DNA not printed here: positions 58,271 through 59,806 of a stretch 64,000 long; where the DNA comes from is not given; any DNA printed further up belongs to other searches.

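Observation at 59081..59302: Nbp35/Mrp-like Fe-S scaffold ATPase carries a ~75-aa Ser/Ala/Gly-rich insertion inside the conserved core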

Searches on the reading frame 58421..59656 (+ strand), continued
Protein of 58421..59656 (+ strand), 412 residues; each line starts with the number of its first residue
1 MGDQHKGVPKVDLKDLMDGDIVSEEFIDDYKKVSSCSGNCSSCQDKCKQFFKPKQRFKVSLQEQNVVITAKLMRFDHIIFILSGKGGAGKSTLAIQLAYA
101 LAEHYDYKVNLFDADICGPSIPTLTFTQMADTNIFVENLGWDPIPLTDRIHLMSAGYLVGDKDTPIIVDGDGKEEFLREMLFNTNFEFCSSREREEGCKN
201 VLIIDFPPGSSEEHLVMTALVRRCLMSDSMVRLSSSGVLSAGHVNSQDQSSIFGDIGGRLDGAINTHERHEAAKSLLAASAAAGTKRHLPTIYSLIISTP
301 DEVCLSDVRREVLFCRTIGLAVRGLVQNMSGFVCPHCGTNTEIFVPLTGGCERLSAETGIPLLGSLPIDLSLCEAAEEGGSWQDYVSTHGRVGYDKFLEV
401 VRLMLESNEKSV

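Call 5: find_homologous_proteins(query=window:58421-59656:+, max_evalue=1e-10)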
Query window:58421-59656:+ (412 aa): 369 proteins with E <= 1e-10 among 8000 candidates; the best 120 are listed.
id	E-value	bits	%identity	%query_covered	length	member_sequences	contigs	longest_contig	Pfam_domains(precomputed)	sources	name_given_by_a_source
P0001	1.8e-278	941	100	100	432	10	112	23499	PF10609.16,PF01656.30,PF13614.13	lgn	-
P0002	5.7e-249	844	88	100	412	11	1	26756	PF10609.16,PF01656.30,PF13614.13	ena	-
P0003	7.4e-249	844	87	100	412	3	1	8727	PF10609.16,PF01656.30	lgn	-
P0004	3.5e-248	841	87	100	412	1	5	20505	PF10609.16,PF01656.30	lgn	-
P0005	8.8e-53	198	47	27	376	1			PF10609.16,PF01656.30,PF13614.13,PF09140.18,PF02374.22,PF25199.2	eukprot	eukprot:tig00001234_g7740.t1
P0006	5.1e-52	195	38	38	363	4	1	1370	PF00142.25,PF10609.16,PF01656.30,PF13614.13,PF09140.18,PF02374.22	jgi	jgi:Mrp family chromosome partitioning ATPase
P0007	5.8e-51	192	37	38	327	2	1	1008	PF10609.16,PF01656.30,PF13614.13,PF09140.18,PF02374.22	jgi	jgi:Mrp family chromosome partitioning ATPase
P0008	2.6e-50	190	36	38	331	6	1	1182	PF00142.25,PF10609.16,PF01656.30,PF13614.13,PF09140.18,PF02374.22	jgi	jgi:Mrp family chromosome partitioning ATPase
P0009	5.4e-50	189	33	82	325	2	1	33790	PF10609.16,PF01656.30,PF13614.13,PF02374.22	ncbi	ncbi:cytosolic Fe-S cluster assembly factor nbp35 [Balamuthia mandrillaris]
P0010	5.7e-50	189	32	82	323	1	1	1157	PF10609.16,PF01656.30,PF13614.13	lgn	-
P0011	1.4e-49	187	36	43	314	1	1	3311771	PF10609.16,PF01656.30,PF13614.13,PF02374.22,PF25199.2,PF20720.4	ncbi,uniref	ncbi:cytosolic Fe-S cluster assembly factor NUBP1 homolog [Oscarella lobularis]|uniref:cytosolic Fe-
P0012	1.9e-49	187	41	29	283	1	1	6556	PF10609.16,PF01656.30,PF13614.13,PF02374.22,PF25199.2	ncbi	-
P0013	3.7e-49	186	38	38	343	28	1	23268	PF10609.16,PF01656.30,PF02374.22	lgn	-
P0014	1.2e-48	184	38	42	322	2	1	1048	PF10609.16,PF01656.30,PF13614.13,PF02374.22,PF25199.2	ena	-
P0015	1.5e-48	184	34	47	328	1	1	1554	PF10609.16,PF01656.30,PF13614.13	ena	-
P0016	2.4e-48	183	34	77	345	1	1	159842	PF10609.16,PF01656.30,PF13614.13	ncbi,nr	ncbi:MAG: cytosolic Fe-S cluster assembly factor nbp35 [Sarea resinae]|nr:MAG: cytosolic Fe-S cluste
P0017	3.1e-48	183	36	43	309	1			PF10609.16,PF01656.30,PF13614.13,PF09140.18,PF02374.22,PF25199.2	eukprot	eukprot:m.15209 g.15209 ORF g.15209 m.15209 type:complete len:310 (+) comp26239_c0_seq3:67-996(+)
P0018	5.3e-48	182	32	78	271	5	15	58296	PF10609.16,PF01656.30,PF13614.13,PF02374.22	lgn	-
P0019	6.0e-48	182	30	77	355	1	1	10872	PF10609.16,PF01656.30,PF13614.13,PF02374.22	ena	-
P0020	6.5e-48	182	35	40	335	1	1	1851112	PF10609.16,PF01656.30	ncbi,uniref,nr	ncbi:MAG: cytosolic Fe-S cluster assembly factor nbp35 [Gomphillus americanus]|uniref:Cytosolic Fe-S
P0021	7.9e-48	182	32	76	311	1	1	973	PF10609.16,PF01656.30,PF02374.22,PF25199.2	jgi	-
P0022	8.3e-48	182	31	83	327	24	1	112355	PF10609.16,PF01656.30,PF25199.2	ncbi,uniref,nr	ncbi:hypothetical protein CVT24_006738 [Panaeolus cyanescens]|uniref:Uncharacterized protein n=1 Tax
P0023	1.2e-47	181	34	38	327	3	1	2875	PF10609.16,PF01656.30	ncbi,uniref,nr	ncbi:cytosolic Fe-S cluster assembly factor nbp35 [Coemansia nantahalensis]|uniref:Cytosolic Fe-S cl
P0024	1.6e-47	181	30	77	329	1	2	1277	PF10609.16,PF01656.30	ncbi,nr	ncbi:cytosolic Fe-S cluster assembly factor nbp35 [Coemansia sp. RSA 2599]|nr:cytosolic Fe-S cluster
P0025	1.8e-47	180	32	40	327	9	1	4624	PF10609.16,PF01656.30,PF13614.13,PF02374.22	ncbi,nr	ncbi:cytosolic Fe-S cluster assembly factor nbp35 [Coemansia sp. RSA 1878]|nr:cytosolic Fe-S cluster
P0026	1.8e-47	180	42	28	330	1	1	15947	PF10609.16,PF01656.30,PF13614.13,PF02374.22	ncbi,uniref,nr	ncbi:cytosolic Fe-S cluster assembly factor nbp35 [Spiromyces aspiralis]|uniref:Cytosolic Fe-S clust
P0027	2.1e-47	180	33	81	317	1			PF10609.16,PF01656.30,PF13614.13,PF02374.22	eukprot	eukprot:TRINITY_DN11744_c0_g2_i1.p1 TRINITY_DN11744_c0_g2~~TRINITY_DN11744_c0_g2_i1.p1 ORF type:comp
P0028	2.1e-47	180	31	92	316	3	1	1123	PF10609.16,PF01656.30,PF13614.13,PF02374.22,PF25199.2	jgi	-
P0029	3.2e-47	180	31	85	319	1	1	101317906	PF00142.25,PF10609.16,PF01656.30,PF13614.13,PF02374.22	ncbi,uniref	ncbi:NUBP iron-sulfur cluster assembly factor 1 [Tachypleus tridentatus]|uniref:NUBP iron-sulfur clu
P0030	3.2e-47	180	38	38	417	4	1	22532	PF10609.16,PF01656.30,PF02374.22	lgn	-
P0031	3.7e-47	179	35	38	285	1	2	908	PF00142.25,PF10609.16,PF01656.30,PF13614.13,PF09140.18,PF02374.22,PF25199.2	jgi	-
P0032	3.7e-47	179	35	42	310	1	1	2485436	PF10609.16,PF01656.30,PF13614.13,PF02374.22,PF25199.2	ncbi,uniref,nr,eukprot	ncbi:nucleotide binding protein 1 [Cavenderia fasciculata]|uniref:Cytosolic Fe-S cluster assembly fa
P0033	4.2e-47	179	37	40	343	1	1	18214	PF10609.16,PF01656.30,PF13614.13,PF02374.22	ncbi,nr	ncbi:MAG: hypothetical protein LQ347_003057 [Umbilicaria vellea]|nr:MAG: hypothetical protein LQ347_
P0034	5.2e-47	179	37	44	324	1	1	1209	PF10609.16,PF01656.30,PF13614.13,PF02374.22,PF25199.2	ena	-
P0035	5.2e-47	179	35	40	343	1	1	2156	PF10609.16,PF01656.30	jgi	-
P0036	5.5e-47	179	33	74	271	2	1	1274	PF10609.16,PF01656.30,PF13614.13,PF09140.18,PF02374.22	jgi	-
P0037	6.0e-47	179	33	48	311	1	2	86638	PF10609.16,PF01656.30,PF13614.13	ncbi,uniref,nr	ncbi:cytosolic Fe-S cluster assembly factor nbp35 [Clydaea vesicula]|uniref:Cytosolic Fe-S cluster a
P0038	7.1e-47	178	29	77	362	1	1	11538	PF10609.16,PF01656.30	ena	-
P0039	7.5e-47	178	34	40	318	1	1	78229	PF10609.16,PF01656.30,PF02374.22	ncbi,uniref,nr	ncbi:cytosolic Fe-S cluster assembly factor nbp35 [Mycoemilia scoparia]|uniref:Cytosolic Fe-S cluste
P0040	1.2e-46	178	35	40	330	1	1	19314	PF10609.16,PF01656.30,PF13614.13,PF02374.22,PF25199.2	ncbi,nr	ncbi:cytosolic Fe-S cluster assembly factor nbp35 [Coemansia sp. RSA 988]|nr:cytosolic Fe-S cluster 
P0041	1.2e-46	178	33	40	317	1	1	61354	PF10609.16,PF01656.30,PF13614.13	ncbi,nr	ncbi:cytosolic Fe-S cluster assembly factor nbp35 [Coemansia sp. S146]|nr:cytosolic Fe-S cluster ass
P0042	1.6e-46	177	33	40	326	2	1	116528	PF10609.16,PF01656.30,PF13614.13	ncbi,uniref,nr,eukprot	ncbi:cytosolic Fe-S cluster assembly factor nbp35 [Coemansia reversa NRRL 1564]|uniref:Cytosolic Fe-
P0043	2.2e-46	177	26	82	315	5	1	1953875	PF10609.16,PF01656.30,PF13614.13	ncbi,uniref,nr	ncbi:cytosolic Fe-S cluster assembly factor NBP35 [Absidia repens]|uniref:Cytosolic Fe-S cluster ass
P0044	2.2e-46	177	36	40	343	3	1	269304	PF10609.16,PF01656.30,PF13614.13,PF02374.22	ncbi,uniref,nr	ncbi:cytosolic fe-s cluster assembly factor nbp35 [Lasallia pustulata]|uniref:Cytosolic fe-s cluster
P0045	2.2e-46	177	31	77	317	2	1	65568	PF10609.16,PF01656.30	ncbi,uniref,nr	ncbi:hypothetical protein INT45_013916 [Circinella minor]|uniref:Cytosolic Fe-S cluster assembly fac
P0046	2.4e-46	177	31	81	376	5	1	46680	PF10609.16,PF01656.30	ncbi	ncbi:cytosolic Fe-S cluster assembly factor nbp35, partial [Apophysomyces sp. BC1021]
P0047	2.5e-46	177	35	40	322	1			PF10609.16,PF01656.30,PF13614.13,PF02374.22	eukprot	eukprot:TRINITY_DN3483_c0_g2_i2.p1 TRINITY_DN3483_c0_g2~~TRINITY_DN3483_c0_g2_i2.p1 ORF type:complet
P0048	3.2e-46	176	34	47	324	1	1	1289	PF10609.16,PF01656.30,PF13614.13,PF25199.2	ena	-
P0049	4.0e-46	176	43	27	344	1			PF10609.16,PF01656.30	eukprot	eukprot:TRINITY_DN197_c0_g4_i1.p1 TRINITY_DN197_c0_g4~~TRINITY_DN197_c0_g4_i1.p1 ORF type:complete l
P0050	4.2e-46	176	39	36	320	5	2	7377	PF10609.16,PF01656.30,PF13614.13,PF02374.22,PF25199.2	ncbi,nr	ncbi:cytosolic Fe-S cluster assembly factor nbp35 [Coemansia sp. RSA 2703]|nr:cytosolic Fe-S cluster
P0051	4.3e-46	176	35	40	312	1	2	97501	PF10609.16,PF01656.30,PF13614.13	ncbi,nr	ncbi:P-loop containing nucleoside triphosphate hydrolase protein [Paraphysoderma sedebokerense]|nr:P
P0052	5.1e-46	176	36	38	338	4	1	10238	PF10609.16,PF01656.30,PF02374.22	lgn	-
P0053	5.6e-46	176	27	77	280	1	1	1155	PF10609.16,PF01656.30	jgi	jgi:Mrp family chromosome partitioning ATPase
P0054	5.6e-46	176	33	83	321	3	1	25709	PF10609.16,PF01656.30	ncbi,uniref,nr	ncbi:cytosolic Fe-S cluster assembly factor nubp1-A [Jimgerdemannia flammicorona]|uniref:Cytosolic F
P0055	5.7e-46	175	26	81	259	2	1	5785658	PF10609.16,PF01656.30,PF13614.13,PF02374.22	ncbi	ncbi:unnamed protein product [Absidia cylindrospora]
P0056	6.5e-46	175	27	77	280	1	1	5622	PF10609.16,PF01656.30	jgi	jgi:Mrp family chromosome partitioning ATPase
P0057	7.6e-46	175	34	40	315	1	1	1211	PF00142.25,PF10609.16,PF01656.30,PF13614.13,PF02374.22,PF25199.2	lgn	-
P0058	7.8e-46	175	37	36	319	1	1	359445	PF10609.16,PF01656.30,PF13614.13,PF02374.22,PF25199.2,PF13481.13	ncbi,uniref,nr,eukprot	ncbi:PREDICTED: cytosolic Fe-S cluster assembly factor nubp1-like [Amphimedon queenslandica]|uniref:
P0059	7.9e-46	175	34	38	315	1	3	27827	PF10609.16,PF01656.30,PF13614.13,PF02374.22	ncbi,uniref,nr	ncbi:cytosolic Fe-S cluster assembly factor nbp35 [Coemansia aciculifera]|uniref:Cytosolic Fe-S clus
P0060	8.6e-46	175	26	88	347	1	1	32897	PF10609.16,PF01656.30,PF13614.13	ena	-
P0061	9.9e-46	175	31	75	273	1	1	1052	PF10609.16,PF01656.30,PF13614.13,PF02374.22,PF25199.2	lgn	-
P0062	1.1e-45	175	35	38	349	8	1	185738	PF10609.16,PF01656.30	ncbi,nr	ncbi:MAG: cytosolic Fe-S cluster assembly factor nbp35 [Geoglossum umbratile]|nr:MAG: cytosolic Fe-S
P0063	1.2e-45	174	36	40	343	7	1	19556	PF10609.16,PF01656.30,PF13614.13,PF02374.22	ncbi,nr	ncbi:cytosolic Fe-S cluster assembly factor nbp35 [Hypocenomyce scalaris]|nr:cytosolic Fe-S cluster 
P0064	1.2e-45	174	30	85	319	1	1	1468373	PF00142.25,PF10609.16,PF01656.30,PF02374.22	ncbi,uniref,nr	ncbi:cytosolic Fe-S cluster assembly factor nubp1-like isoform X1 [Limulus polyphemus]|uniref:Cytoso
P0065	1.2e-45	174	35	40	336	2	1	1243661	PF10609.16,PF01656.30,PF13614.13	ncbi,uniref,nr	ncbi:NBP35 [Candida jiufengensis]|uniref:NBP35 n=1 Tax=Candida jiufengensis TaxID=497108 RepID=UPI00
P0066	1.3e-45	174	33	76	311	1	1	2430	PF10609.16,PF01656.30,PF13614.13,PF02374.22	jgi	-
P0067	1.5e-45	174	33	51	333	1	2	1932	PF10609.16,PF01656.30,PF13614.13,PF02374.22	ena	-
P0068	1.7e-45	174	30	83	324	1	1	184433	PF10609.16,PF01656.30,PF02374.22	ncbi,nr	ncbi:hypothetical protein ONZ45_g1745 [Pleurotus djamor]|nr:hypothetical protein ONZ45_g1745 [Pleuro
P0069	1.8e-45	174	35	40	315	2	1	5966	PF10609.16,PF01656.30,PF13614.13,PF02374.22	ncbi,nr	ncbi:cytosolic Fe-S cluster assembly factor nbp35 [Linderina pennispora]|nr:cytosolic Fe-S cluster a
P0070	2.1e-45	174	40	29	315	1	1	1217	PF10609.16,PF01656.30,PF13614.13,PF02374.22,PF25199.2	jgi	jgi:Mrp family chromosome partitioning ATPase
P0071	2.2e-45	174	35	40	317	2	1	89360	PF10609.16,PF01656.30,PF13614.13,PF02374.22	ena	-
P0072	2.2e-45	174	32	48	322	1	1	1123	PF10609.16,PF01656.30,PF13614.13,PF02374.22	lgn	-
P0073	2.7e-45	173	30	81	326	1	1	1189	PF10609.16,PF01656.30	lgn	-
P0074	2.7e-45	173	39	38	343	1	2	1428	PF10609.16,PF01656.30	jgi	-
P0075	2.7e-45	173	37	38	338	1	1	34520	PF10609.16,PF01656.30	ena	-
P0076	2.9e-45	173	32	77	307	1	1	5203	PF10609.16,PF01656.30,PF13614.13,PF02374.22,PF25199.2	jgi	jgi:Mrp family chromosome partitioning ATPase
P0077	3.0e-45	173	43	31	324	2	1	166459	PF10609.16,PF01656.30,PF13614.13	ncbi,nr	ncbi:cytosolic Fe-S cluster assembly factor nbp35 [Coemansia sp. RSA 2618]|nr:cytosolic Fe-S cluster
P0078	3.0e-45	173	38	38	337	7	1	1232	PF10609.16,PF01656.30,PF13614.13,PF02374.22,PF25199.2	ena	-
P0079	3.3e-45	173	32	47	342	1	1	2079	PF10609.16,PF01656.30,PF02374.22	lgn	-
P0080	4.2e-45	173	32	83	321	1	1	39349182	PF00142.25,PF10609.16,PF01656.30,PF13614.13,PF02374.22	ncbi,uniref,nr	ncbi:cytosolic Fe-S cluster assembly factor nubp1 [Cyprinus carpio]|uniref:Cytosolic Fe-S cluster as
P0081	4.2e-45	173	39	40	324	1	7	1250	PF10609.16,PF01656.30,PF13614.13,PF02374.22,PF25199.2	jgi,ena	jgi:Mrp family chromosome partitioning ATPase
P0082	4.6e-45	173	32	85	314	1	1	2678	PF10609.16,PF01656.30,PF13614.13,PF02374.22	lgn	-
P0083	4.6e-45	173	36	40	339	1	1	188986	PF10609.16,PF01656.30,PF13614.13,PF02374.22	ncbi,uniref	ncbi:hypothetical protein ABVK25_009915 [Lepraria finkii]|uniref:Nucleotide-binding protein 35 n=1 T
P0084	5.1e-45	172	30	82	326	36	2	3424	PF10609.16,PF01656.30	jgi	-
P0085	5.5e-45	172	35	40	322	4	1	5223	PF10609.16,PF01656.30,PF13614.13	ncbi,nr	ncbi:cytosolic Fe-S cluster assembly factor nbp35 [Coemansia sp. RSA 2424]|nr:cytosolic Fe-S cluster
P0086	6.5e-45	172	32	75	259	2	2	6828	PF10609.16,PF01656.30,PF13614.13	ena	-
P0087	7.1e-45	172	33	45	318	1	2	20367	PF10609.16,PF01656.30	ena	-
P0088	7.3e-45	172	34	38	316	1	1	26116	PF10609.16,PF01656.30,PF13614.13,PF02374.22,PF25199.2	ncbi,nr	ncbi:cytosolic Fe-S cluster assembly factor nbp35 [Coemansia sp. S100]|nr:cytosolic Fe-S cluster ass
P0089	7.3e-45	172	34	38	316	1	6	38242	PF10609.16,PF01656.30,PF13614.13,PF02374.22,PF25199.2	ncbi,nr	ncbi:cytosolic Fe-S cluster assembly factor nbp35 [Coemansia sp. RSA 455]|nr:cytosolic Fe-S cluster 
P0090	7.8e-45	172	29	83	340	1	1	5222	PF10609.16,PF01656.30,PF02374.22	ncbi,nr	ncbi:cytosolic Fe-S cluster assembly factor nbp35 [Dipsacomyces acuminosporus]|nr:cytosolic Fe-S clu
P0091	8.6e-45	172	46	27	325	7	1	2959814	PF10609.16,PF01656.30,PF25199.2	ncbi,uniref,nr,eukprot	ncbi:cytosolic Fe-S cluster assembling factor NBP35 [Coprinopsis cinerea okayama7|uniref:Cytosolic F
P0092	9.3e-45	172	34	38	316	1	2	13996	PF10609.16,PF01656.30,PF13614.13,PF02374.22,PF25199.2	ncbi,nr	ncbi:cytosolic Fe-S cluster assembly factor nbp35 [Coemansia sp. S142-1]|nr:cytosolic Fe-S cluster a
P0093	1.1e-44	171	34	38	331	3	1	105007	PF10609.16,PF01656.30,PF02374.22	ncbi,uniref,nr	ncbi:cytosolic Fe-S cluster assembly factor nubp1-A [Kickxella alabastrina]|uniref:cytosolic Fe-S cl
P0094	1.2e-44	171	30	77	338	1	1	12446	PF10609.16,PF01656.30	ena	-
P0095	1.2e-44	171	35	40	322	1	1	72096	PF10609.16,PF01656.30,PF13614.13,PF02374.22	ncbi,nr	ncbi:cytosolic Fe-S cluster assembly factor nubp1-A [Martensiomyces pterosporus]|nr:cytosolic Fe-S c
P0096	1.2e-44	171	35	42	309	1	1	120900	PF10609.16,PF01656.30,PF13614.13,PF02374.22,PF25199.2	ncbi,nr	ncbi:P-loop containing nucleoside triphosphate hydrolase protein [Neoconidiobolus thromboides FSU 78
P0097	1.3e-44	171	31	83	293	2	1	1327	PF10609.16,PF01656.30,PF13614.13,PF02374.22,PF25199.2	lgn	-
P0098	1.3e-44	171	33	38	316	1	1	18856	PF10609.16,PF01656.30,PF13614.13,PF02374.22,PF25199.2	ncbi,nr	ncbi:cytosolic Fe-S cluster assembly factor nbp35 [Coemansia sp. S155-1]|nr:cytosolic Fe-S cluster a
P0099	1.3e-44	171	38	38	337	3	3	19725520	PF10609.16,PF01656.30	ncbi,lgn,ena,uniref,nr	ncbi:BgTH12-00290 [Blumeria graminis f. sp. triticale]|uniref:Bgt-844 n=3 Tax=Blumeria graminis TaxI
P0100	1.4e-44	171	28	49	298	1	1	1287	PF10609.16,PF01656.30,PF13614.13,PF09140.18,PF02374.22,PF25199.2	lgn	-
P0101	1.5e-44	171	30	77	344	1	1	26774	PF10609.16,PF01656.30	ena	-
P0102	1.5e-44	171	30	83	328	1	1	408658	PF10609.16,PF01656.30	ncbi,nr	ncbi:P-loop containing nucleoside triphosphate hydrolase protein [Ramaria rubella]|nr:P-loop contain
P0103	1.5e-44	171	33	83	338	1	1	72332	PF10609.16,PF01656.30,PF13614.13,PF02374.22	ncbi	ncbi:cytosolic Fe-S cluster assembly factor nbp35 [Rhizina undulata]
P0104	1.5e-44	171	34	40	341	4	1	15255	PF10609.16,PF01656.30,PF13614.13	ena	-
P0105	1.6e-44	171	31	83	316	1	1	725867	PF10609.16,PF01656.30,PF13614.13,PF02374.22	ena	-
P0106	1.7e-44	171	32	77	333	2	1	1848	PF10609.16,PF01656.30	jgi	-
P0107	1.9e-44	171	34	47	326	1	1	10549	PF10609.16,PF01656.30,PF13614.13,PF02374.22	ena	-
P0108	1.9e-44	170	30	86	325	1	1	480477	PF10609.16,PF01656.30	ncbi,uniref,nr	ncbi:P-loop containing nucleoside triphosphate hydrolase protein [Crepidotus variabilis]|uniref:P-lo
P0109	2.1e-44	170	29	89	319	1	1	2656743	PF10609.16,PF01656.30,PF25199.2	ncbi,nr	ncbi:cytosolic Fe-S cluster assembling factor NBP35 [Panaeolus papilionaceus]|nr:cytosolic Fe-S clus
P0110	2.3e-44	170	37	36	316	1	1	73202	PF10609.16,PF01656.30,PF13614.13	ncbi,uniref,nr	ncbi:cytosolic Fe-S cluster assembly factor nbp35 [Coemansia javaensis]|uniref:Cytosolic Fe-S cluste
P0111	2.3e-44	170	48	22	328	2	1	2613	PF10609.16,PF01656.30,PF13614.13,PF09140.18,PF02374.22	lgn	-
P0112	2.8e-44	170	33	76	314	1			PF10609.16,PF01656.30,PF13614.13,PF02374.22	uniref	uniref:AAA+ ATPase domain-containing protein n=1 Tax=Esox lucius TaxID=8010 RepID=A0A3P8YDW7_ESOLU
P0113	2.9e-44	170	30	82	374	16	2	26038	PF10609.16,PF01656.30,PF13614.13,PF09140.18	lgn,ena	-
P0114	3.0e-44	170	32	77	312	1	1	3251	PF10609.16,PF01656.30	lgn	-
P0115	3.0e-44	170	30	81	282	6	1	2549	PF10609.16,PF01656.30,PF13614.13,PF02374.22,PF25199.2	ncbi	-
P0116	3.1e-44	170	32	77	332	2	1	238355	PF10609.16,PF01656.30,PF13614.13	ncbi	ncbi:MAG: hypothetical protein Q9165_005739 [Trypethelium subeluteriae]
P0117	3.2e-44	170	30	79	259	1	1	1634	PF10609.16,PF01656.30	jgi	-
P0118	3.2e-44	170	39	29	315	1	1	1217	PF10609.16,PF01656.30,PF13614.13,PF02374.22,PF25199.2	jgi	jgi:Mrp family chromosome partitioning ATPase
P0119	3.3e-44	170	32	83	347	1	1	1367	PF10609.16,PF01656.30,PF13614.13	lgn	-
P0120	4.2e-44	169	31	84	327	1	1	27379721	PF10609.16,PF01656.30,PF13614.13,PF02374.22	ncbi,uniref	ncbi:cytosolic Fe-S cluster assembly factor nubp1-A-like [Tubulanus polymorphus]|uniref:cytosolic Fe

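Call 9: list_cluster_members(proteins=[window:58421-59656:+, P0001, P0002, P0003, P0004])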
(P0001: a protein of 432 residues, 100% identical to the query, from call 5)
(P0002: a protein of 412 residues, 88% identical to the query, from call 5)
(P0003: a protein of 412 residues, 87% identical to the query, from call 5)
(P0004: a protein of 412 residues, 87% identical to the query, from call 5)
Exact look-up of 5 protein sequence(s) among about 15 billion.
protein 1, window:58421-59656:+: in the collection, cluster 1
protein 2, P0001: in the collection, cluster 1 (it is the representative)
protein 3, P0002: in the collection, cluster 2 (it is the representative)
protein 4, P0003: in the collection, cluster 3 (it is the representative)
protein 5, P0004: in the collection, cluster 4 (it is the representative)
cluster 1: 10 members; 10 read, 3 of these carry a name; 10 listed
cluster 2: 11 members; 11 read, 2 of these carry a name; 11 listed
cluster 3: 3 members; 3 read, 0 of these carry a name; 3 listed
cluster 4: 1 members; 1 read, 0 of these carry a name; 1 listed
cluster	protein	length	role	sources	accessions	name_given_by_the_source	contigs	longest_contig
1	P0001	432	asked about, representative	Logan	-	-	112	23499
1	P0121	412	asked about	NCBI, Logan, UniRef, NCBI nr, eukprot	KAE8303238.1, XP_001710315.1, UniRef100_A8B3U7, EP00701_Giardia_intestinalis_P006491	Nucleotide-binding protein 35 [Giardia duodenalis] | Nucleotide-binding protein 35 n=1 Tax=Giardia intestinalis (strain ATCC 50803 / WB clone ... | Nucleotide-binding protein 35 [Giardia intestinalis]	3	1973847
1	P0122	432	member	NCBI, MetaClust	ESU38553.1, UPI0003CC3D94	ATPase involved in chromosome partitioning, partial [Giardia duodenalis] | status=active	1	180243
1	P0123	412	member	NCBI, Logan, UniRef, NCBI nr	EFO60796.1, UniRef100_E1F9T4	Nucleotide-binding protein 1 [Giardia lamblia P15] | Nucleotide-binding protein 1 n=1 Tax=Giardia intestinalis (strain P15) TaxID=658858 ...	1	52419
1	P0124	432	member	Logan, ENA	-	-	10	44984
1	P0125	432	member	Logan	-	-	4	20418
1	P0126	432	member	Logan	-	-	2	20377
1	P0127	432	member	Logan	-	-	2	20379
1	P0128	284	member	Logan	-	-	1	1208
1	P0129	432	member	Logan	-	-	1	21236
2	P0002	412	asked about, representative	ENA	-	-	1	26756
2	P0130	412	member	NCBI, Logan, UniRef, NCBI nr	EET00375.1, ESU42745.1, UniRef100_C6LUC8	ATPase involved in chromosome partitioning [Giardia duodenalis] | Nucleotide-binding protein 1 n=2 Tax=Giardia intestinalis TaxID=5741 RepID=C6LUC8_GIAIB | Nucleotide-binding protein 1 [Giardia intestinalis ATCC 50581]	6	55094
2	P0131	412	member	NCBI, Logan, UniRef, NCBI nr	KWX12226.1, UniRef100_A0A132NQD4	Nucleotide-binding protein 1/ ATPase involved in chromosome partitioning [Giardia ... | Nucleotide-binding protein 1/ ATPase involved in chromosome partitioning n=1 Tax=Giardia ...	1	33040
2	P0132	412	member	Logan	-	-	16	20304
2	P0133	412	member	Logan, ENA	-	-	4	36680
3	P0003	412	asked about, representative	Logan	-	-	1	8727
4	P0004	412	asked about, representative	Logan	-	-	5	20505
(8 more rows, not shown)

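Call 14: find_encoding_contigs(protein=P0002, flank=3000, max_places=2)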
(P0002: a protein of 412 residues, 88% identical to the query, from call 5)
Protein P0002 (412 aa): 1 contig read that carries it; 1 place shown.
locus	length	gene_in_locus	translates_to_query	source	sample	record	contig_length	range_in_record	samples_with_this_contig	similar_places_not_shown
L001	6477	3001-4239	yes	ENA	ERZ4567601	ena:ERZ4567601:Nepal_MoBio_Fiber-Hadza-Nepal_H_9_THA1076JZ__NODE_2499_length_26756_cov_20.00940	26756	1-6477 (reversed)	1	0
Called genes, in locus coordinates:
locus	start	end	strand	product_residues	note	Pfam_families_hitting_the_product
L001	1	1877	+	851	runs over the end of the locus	-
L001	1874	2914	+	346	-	PF00293:NUDIX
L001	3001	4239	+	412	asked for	PF10609:ParA, PF13614:AAA_31 (faint), PF01656:CbiA, PF10609:ParA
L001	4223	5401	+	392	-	-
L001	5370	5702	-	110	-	-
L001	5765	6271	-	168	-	PF01652:IF4E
